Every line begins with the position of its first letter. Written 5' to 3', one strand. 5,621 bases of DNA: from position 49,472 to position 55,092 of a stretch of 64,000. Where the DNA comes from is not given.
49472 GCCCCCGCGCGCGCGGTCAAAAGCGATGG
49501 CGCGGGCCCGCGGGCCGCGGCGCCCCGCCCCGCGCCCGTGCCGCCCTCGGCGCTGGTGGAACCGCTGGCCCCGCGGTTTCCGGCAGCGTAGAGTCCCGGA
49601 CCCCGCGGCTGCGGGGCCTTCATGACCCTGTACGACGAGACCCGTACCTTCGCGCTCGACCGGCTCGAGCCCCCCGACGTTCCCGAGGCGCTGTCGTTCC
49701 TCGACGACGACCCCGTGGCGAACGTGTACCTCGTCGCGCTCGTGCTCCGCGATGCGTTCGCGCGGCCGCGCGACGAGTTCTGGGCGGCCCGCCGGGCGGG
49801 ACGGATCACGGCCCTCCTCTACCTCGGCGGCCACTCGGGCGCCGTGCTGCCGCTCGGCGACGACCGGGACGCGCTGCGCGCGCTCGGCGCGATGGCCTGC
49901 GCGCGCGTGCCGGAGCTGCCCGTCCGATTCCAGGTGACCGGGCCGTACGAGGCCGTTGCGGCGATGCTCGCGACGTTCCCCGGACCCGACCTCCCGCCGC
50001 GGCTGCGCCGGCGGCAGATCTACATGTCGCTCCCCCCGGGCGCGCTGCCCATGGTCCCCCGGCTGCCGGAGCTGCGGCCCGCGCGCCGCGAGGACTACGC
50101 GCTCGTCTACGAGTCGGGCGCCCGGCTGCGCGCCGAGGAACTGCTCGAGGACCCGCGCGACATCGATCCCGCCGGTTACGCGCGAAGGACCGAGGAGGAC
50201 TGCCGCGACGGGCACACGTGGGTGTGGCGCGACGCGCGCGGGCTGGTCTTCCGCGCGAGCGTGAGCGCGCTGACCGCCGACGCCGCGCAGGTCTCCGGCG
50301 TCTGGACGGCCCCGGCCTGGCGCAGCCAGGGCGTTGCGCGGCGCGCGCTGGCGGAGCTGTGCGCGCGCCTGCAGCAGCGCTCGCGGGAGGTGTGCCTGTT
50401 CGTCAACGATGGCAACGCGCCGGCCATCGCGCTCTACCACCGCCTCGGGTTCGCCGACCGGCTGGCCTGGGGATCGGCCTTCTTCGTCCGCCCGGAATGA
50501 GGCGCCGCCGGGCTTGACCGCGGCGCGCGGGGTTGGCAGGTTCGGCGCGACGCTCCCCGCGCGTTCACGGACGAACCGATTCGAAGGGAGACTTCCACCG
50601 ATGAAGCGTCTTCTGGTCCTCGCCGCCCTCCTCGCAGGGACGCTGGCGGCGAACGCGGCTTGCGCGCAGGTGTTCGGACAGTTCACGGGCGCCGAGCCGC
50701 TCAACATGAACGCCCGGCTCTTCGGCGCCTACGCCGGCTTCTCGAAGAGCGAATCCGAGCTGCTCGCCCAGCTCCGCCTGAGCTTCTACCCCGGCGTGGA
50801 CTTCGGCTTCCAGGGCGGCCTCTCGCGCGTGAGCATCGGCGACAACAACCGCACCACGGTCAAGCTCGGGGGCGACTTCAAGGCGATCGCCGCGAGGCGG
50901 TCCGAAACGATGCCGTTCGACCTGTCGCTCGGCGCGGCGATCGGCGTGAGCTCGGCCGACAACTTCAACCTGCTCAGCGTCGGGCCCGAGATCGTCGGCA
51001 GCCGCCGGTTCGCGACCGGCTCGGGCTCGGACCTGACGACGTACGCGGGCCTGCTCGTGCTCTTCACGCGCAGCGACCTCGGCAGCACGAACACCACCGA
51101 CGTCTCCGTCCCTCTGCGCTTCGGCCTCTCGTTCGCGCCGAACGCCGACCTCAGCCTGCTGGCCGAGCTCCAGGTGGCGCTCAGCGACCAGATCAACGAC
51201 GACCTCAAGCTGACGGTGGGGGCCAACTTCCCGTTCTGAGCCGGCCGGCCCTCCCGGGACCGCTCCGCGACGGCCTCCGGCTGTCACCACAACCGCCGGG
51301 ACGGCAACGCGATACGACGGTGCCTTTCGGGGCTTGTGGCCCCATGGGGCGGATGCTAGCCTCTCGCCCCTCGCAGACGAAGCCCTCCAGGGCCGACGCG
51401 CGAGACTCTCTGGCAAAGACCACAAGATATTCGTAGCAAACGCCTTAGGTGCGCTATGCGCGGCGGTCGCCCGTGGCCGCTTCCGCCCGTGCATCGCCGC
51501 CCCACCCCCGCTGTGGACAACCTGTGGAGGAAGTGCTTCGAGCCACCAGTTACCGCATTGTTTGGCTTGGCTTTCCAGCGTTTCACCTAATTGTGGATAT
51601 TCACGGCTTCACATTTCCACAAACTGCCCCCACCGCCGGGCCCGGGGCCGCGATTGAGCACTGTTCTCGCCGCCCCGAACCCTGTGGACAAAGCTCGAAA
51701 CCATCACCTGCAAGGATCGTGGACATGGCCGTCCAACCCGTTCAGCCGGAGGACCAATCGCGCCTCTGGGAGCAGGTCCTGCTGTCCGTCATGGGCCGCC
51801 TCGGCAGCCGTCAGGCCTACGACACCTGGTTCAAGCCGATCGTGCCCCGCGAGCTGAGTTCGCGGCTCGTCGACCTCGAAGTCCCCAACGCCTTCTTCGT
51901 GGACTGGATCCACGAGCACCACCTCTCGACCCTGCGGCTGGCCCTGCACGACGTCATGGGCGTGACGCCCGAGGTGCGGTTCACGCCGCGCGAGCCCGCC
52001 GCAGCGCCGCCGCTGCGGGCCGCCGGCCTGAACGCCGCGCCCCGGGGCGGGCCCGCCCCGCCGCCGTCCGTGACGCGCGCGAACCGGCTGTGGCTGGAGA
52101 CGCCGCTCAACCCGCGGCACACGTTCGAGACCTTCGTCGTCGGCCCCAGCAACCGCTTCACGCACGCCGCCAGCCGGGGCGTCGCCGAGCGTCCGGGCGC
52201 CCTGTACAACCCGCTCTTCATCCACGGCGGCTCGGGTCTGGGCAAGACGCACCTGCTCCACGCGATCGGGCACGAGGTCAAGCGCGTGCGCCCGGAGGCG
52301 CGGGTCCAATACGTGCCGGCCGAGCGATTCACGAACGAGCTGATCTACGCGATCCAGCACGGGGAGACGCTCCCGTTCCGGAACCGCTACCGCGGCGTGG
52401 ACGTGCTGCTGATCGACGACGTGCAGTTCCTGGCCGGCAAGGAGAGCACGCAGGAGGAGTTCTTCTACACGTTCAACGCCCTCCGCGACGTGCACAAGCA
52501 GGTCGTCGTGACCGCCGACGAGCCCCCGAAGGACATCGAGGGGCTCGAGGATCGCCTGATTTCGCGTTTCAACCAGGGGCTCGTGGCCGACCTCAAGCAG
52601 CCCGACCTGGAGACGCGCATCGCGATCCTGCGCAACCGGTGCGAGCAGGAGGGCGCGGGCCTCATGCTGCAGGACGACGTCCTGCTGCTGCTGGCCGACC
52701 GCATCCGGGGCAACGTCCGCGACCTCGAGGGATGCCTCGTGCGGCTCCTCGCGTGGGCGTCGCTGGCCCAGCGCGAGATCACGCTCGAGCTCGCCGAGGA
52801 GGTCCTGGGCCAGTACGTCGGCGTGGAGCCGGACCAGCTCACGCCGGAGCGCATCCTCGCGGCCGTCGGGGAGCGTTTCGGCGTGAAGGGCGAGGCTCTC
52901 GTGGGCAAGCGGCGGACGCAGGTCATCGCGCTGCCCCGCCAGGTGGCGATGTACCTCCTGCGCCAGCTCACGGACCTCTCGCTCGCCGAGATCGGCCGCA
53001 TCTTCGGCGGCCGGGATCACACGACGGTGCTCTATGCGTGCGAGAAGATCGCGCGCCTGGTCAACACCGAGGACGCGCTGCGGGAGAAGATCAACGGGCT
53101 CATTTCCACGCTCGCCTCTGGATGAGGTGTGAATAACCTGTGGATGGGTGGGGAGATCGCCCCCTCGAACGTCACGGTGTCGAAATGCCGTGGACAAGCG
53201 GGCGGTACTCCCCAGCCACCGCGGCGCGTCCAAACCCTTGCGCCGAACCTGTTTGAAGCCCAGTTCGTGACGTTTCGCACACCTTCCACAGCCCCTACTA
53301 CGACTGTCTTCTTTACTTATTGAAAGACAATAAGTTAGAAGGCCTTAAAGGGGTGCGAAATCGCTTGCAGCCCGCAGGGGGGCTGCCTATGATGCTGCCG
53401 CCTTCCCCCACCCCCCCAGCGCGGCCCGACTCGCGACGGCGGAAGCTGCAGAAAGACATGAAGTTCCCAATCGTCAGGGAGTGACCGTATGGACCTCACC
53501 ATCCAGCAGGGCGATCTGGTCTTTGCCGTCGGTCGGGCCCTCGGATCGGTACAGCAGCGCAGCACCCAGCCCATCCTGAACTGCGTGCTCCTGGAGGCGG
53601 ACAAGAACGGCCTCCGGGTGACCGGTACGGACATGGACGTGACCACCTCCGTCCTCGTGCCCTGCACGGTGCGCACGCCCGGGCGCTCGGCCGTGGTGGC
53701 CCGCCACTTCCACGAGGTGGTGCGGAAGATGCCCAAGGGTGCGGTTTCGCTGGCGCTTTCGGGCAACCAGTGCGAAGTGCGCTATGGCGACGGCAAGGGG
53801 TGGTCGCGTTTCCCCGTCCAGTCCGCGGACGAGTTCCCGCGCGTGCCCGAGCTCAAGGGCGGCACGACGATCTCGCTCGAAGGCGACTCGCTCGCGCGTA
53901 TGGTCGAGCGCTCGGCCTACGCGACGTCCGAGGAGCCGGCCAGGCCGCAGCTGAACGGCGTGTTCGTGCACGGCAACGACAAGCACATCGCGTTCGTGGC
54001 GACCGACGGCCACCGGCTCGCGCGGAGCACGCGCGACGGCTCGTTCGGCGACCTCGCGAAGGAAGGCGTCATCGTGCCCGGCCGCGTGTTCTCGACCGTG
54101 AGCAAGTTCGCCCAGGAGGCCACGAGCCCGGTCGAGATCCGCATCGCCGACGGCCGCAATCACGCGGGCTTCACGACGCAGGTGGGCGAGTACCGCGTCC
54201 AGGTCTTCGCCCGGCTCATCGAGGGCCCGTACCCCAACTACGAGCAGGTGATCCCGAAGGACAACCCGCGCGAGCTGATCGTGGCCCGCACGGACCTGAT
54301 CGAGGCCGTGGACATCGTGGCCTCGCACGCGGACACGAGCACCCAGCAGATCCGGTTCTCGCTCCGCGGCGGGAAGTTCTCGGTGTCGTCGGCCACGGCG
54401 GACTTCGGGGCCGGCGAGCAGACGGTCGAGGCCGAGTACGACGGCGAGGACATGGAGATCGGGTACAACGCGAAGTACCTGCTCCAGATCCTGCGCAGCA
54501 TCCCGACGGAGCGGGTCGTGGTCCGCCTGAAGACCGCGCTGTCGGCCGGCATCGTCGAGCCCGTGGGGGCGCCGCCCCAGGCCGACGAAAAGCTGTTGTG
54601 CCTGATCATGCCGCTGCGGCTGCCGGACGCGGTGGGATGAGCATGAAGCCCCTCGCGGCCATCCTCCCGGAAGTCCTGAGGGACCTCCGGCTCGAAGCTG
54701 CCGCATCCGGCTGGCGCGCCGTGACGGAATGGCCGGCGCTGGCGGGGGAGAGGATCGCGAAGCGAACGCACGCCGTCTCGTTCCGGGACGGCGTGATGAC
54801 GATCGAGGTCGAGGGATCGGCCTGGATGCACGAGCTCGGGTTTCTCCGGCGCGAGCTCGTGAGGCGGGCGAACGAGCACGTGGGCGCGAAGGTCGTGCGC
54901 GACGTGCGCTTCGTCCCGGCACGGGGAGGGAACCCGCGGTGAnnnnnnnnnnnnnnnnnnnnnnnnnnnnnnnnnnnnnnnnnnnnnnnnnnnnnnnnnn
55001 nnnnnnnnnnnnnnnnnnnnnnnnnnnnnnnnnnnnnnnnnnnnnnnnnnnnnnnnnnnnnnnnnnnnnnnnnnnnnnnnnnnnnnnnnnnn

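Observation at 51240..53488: Bipartite oriC: DnaA-box clusters flank dnaA, with the only AT-rich unwinding element in 64 kb between dnaA and dnaN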

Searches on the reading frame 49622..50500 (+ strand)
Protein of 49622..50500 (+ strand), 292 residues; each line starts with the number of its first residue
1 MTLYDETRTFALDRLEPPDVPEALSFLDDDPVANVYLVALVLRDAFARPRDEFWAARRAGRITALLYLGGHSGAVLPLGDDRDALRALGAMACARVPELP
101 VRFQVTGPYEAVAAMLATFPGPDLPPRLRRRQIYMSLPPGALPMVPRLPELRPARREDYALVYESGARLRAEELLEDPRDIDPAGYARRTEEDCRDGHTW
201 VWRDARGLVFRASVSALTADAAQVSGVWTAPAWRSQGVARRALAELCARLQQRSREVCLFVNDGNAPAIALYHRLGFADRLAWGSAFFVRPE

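Call 9: search_protein_families(library=ncbifam, proteins=[window:49622-50500:+])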
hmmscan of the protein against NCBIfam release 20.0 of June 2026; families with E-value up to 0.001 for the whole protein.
window:49622-50500:+ (292 aa): 3 families
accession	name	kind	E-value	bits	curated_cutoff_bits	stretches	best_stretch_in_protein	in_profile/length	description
TIGR01575.1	rimI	equivalog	3.3e-07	30.5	86.4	1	215-279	49-114/132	ribosomal protein S18-alanine N-acetyltransferase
NF049894.1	CG3035_N_ac_Glu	equivalog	4.7e-05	22.8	280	1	210-279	219-291/300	N-acetylglutamate synthase, CG3035 family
NF007025.1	PRK09491.1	equivalog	8e-05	22.6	173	1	217-279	58-121/145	ribosomal protein S18-alanine N-acetyltransferase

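Call 19: search_protein_families(library=pfam, proteins=[window:49622-50500:+], max_evalue=0.01)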
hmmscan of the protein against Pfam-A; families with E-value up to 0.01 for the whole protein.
window:49622-50500:+ (292 aa): 6 families
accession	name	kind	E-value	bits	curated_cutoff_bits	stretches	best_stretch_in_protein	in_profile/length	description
PF00583.31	Acetyltransf_1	-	1.3e-10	42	20.7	1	180-277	14-116/116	Acetyltransferase (GNAT) family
PF13508.13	Acetyltransf_7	-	2.7e-08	34.5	27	1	196-278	2-83/84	Acetyltransferase (GNAT) domain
PF08445.16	FR47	-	6e-08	33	22.1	1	217-280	17-80/86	FR47-like protein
PF13673.13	Acetyltransf_10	-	0.00021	21.7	23.6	1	214-278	45-108/128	Acetyltransferase (GNAT) domain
PF13302.13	Acetyltransf_3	-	0.00036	21.7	25.4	1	151-277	4-137/138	Acetyltransferase (GNAT) domain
PF13312.11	DUF4081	-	0.00075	20.1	25.3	1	52-160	2-103/105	Domain of unknown function (DUF4081)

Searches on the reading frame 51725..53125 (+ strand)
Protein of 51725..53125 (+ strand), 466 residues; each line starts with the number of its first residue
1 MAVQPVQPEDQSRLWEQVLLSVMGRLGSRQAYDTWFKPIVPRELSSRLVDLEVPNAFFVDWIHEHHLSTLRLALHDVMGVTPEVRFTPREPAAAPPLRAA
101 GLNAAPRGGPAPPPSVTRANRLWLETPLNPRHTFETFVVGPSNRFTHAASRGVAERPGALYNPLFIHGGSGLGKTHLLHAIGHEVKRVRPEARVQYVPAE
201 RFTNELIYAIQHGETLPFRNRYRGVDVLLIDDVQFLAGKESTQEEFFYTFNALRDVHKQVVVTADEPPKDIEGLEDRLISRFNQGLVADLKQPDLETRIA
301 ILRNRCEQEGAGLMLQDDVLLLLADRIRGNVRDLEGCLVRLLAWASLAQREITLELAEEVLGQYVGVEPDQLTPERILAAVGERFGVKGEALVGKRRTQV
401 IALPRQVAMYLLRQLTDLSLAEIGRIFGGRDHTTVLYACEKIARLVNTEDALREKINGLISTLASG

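Call 9: search_protein_families(library=ncbifam, proteins=[window:51725-53125:+])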
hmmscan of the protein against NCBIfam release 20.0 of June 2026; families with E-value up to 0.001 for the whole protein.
window:51725-53125:+ (466 aa): 13 families
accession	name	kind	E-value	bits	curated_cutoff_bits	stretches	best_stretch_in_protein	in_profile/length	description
TIGR00362.1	DnaA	equivalog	9.3e-150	499.5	343.9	1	15-463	1-437/437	chromosomal replication initiator protein DnaA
NF001154.0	PRK00149.3-3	equivalog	4.1e-86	289.8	410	1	113-461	102-456/462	chromosomal replication initiator protein DnaA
NF009087.0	PRK12422.1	equivalog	5.6e-65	220.3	657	1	128-463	104-443/455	chromosomal replication initiator protein DnaA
TIGR03420.1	DnaA_homol_Hda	equivalog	3.1e-31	108.7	194.8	1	123-361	3-225/226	DnaA regulatory inactivator Hda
NF005982.0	PRK08084.1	equivalog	1.4e-16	60.8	268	1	130-361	17-233/235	DnaA inactivator Hda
NF038214.1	IS21_help_AAA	equivalog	5.7e-13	49.1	200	1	164-268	93-194/232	IS21-like element helper ATPase IstB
NF005304.0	PRK06835.1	equivalog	1.3e-06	27.8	215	1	163-282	185-305/330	ATP-binding protein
NF006505.0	PRK08939.1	equivalog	2.1e-06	27.3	228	1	162-233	157-226/306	primosomal protein DnaI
NF051883.1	DnaARegInactHdaA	equivalog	2.7e-06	27.2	300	1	128-366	11-227/229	DnaA regulatory inactivator HdaA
NF005098.0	PRK06526.1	subfamily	0.00013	21.4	296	1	166-267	114-212/266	transposase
NF004687.0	PRK06030.1-2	equivalog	0.00014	22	181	1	382-443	47-108/140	hypothetical protein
NF006616.1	PRK09183.1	subfamily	0.00018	20.9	300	1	166-264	105-201/253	IS21-like element helper ATPase IstB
NF004688.0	PRK06030.1-3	equivalog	0.00019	21.5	136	1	377-450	26-99/123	hypothetical protein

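Call 11: find_related_loci(query=window:51725-53125:+, collection=genome_contigs, flank=3000)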
Query window:51725-53125:+ (466 aa) in genome_contigs; peptide patterns used: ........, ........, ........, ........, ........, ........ (x = any residue, [..] = any of these).
600 stretches matched a pattern (row limit reached: there are more); 571 encode a relative of the query (tblastn E <= 1e-3); the best 80 are kept; 80 distinct loci.
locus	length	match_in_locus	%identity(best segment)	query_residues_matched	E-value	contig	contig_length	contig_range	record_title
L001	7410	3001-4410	75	1-466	0e+0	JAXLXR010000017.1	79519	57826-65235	MAG: Candidatus Eisenbacteria bacterium isolate STL-EIS2 C1.162.fa-17, whole genome shotgun sequence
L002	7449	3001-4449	72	1-466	0e+0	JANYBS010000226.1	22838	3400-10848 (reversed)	MAG: Candidatus Eisenbacteria bacterium isolate GL140_6_metabat_35 GL140_6_k141_642792, whole genome shotgun sequence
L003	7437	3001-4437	70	1-466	0e+0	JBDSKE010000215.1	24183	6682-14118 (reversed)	MAG: Candidatus Eisenbacteria bacterium isolate cluster1_bin.339 k127_12941173, whole genome shotgun sequence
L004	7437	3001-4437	70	1-466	0e+0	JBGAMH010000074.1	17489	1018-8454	MAG: Candidatus Eisenbacteria bacterium isolate MAG_MBR_H10.5 MBRH10-5_opera_contig_10761, whole genome shotgun sequence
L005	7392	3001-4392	70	1-466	0e+0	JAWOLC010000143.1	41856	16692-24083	MAG: Candidatus Eisenbacteria bacterium isolate bin_205 c_000013818412, whole genome shotgun sequence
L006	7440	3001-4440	68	1-466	0e+0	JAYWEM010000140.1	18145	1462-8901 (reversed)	MAG: bacterium isolate GL97_UP_metabinner_3 GL97_UP_metabinner_3_139, whole genome shotgun sequence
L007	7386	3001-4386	68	1-465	0e+0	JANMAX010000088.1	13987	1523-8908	MAG: bacterium isolate OTE_1_metabat_47 OTE_1_k141_4499677, whole genome shotgun sequence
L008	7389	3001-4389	68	1-466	0e+0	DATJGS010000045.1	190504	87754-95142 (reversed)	MAG TPA_asm: Candidatus Saccharimonadaceae bacterium isolate SMAG_U15492 k141_2716290, whole genome shotgun sequence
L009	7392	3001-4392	69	1-466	0e+0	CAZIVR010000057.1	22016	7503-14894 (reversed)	MAG TPA_asm: uncultured bacterium isolate SRP287453_co1_107 genome assembly, contig: NODE_4137_length_22016_cov_26.34620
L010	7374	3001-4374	67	1-461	0e+0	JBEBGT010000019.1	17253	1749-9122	MAG: Candidatus Eisenbacteria bacterium isolate ATF_3 NODE_1387_length_17253_cov_4.199837, whole genome shotgun sequence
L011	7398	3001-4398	67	1-466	0e+0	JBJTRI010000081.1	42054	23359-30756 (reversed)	MAG: bacterium isolate samp_4448_metabat2_108 samp_4448_875844, whole genome shotgun sequence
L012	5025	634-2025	68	1-466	0e+0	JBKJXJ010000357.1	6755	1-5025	MAG: Candidatus Eisenbacteria bacterium isolate swi_bin.170 k127_9156961, whole genome shotgun sequence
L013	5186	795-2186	69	1-466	0e+0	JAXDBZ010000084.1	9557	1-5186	MAG: Candidatus Eisenbacteria bacterium isolate POMEDNA-B31 Raw1_k127_1606291, whole genome shotgun sequence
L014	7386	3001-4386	69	1-466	0e+0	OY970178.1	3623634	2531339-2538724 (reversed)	MAG: Candidatus Eisenbacteria bacterium isolate MFD05942.bin.c.1 genome assembly, chromosome: 1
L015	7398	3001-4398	68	1-465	0e+0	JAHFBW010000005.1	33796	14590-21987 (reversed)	MAG: Candidatus Eisenbacteria bacterium isolate nzgw207 NODE_1167_length_33797_cov_4.264135, whole genome shotgun sequen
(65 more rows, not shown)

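Call 33: find_encoding_contigs(protein=window:51725-53125:+, flank=10000, max_places=4)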
Protein window:51725-53125:+ (466 aa): 1 contig read that carries it; 1 place shown.
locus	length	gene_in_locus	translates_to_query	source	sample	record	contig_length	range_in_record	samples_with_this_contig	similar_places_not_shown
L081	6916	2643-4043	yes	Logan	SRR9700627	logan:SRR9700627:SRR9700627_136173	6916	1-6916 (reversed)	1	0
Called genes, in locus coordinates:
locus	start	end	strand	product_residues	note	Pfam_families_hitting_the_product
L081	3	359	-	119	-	?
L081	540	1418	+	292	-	PF00583:Acetyltransf_1, PF13508:Acetyltransf_7, PF08445:FR47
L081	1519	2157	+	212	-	-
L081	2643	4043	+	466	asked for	PF11638:DnaA_N, PF00308:Bac_DnaA, PF01695:IstB_IS21, PF08299:Bac_DnaA_C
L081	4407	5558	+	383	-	PF00712:DNA_pol3_beta, PF02767:DNA_pol3_beta_2, PF02768:DNA_pol3_beta_3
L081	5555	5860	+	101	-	PF05258:DciA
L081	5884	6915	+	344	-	?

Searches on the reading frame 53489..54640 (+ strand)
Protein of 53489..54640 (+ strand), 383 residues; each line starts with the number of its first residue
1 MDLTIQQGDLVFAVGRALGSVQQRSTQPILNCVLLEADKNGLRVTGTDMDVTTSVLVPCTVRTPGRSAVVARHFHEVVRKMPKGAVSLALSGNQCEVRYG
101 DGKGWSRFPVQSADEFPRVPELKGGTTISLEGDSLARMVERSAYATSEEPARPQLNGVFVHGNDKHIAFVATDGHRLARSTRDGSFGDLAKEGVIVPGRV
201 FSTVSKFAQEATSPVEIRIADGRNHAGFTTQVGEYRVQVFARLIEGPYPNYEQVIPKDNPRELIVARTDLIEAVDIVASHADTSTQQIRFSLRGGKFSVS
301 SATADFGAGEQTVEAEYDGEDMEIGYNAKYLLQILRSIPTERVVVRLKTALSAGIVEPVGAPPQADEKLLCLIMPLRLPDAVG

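Call 9: search_protein_families(library=ncbifam, proteins=[window:53489-54640:+])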
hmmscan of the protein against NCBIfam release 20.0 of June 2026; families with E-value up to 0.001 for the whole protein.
window:53489-54640:+ (383 aa): 3 families
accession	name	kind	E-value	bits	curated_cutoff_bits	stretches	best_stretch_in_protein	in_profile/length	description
TIGR00663.1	dnan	equivalog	5.9e-75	252.5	137.65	1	1-378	1-367/367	DNA polymerase III subunit beta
NF004184.0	PRK05643.3-2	equivalog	5.8e-17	61.7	443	1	1-350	1-352/375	DNA polymerase III subunit beta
NF011508.0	PRK14946.1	equivalog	5.6e-15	55.4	513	1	1-332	1-326/366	DNA polymerase III subunit beta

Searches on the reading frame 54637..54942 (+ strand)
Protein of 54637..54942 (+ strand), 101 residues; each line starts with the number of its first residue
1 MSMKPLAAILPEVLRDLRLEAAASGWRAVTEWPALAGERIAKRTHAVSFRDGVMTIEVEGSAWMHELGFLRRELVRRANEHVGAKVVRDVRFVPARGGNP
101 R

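Call 19: search_protein_families(library=pfam, proteins=[window:54637-54942:+], max_evalue=0.01)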
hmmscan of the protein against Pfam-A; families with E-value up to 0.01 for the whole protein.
window:54637-54942:+ (101 aa): 1 family
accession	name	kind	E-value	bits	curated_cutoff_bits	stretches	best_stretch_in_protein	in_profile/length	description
PF05258.17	DciA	-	1.1e-22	80.5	24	1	5-92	1-89/89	Dna[CI] antecedent, DciA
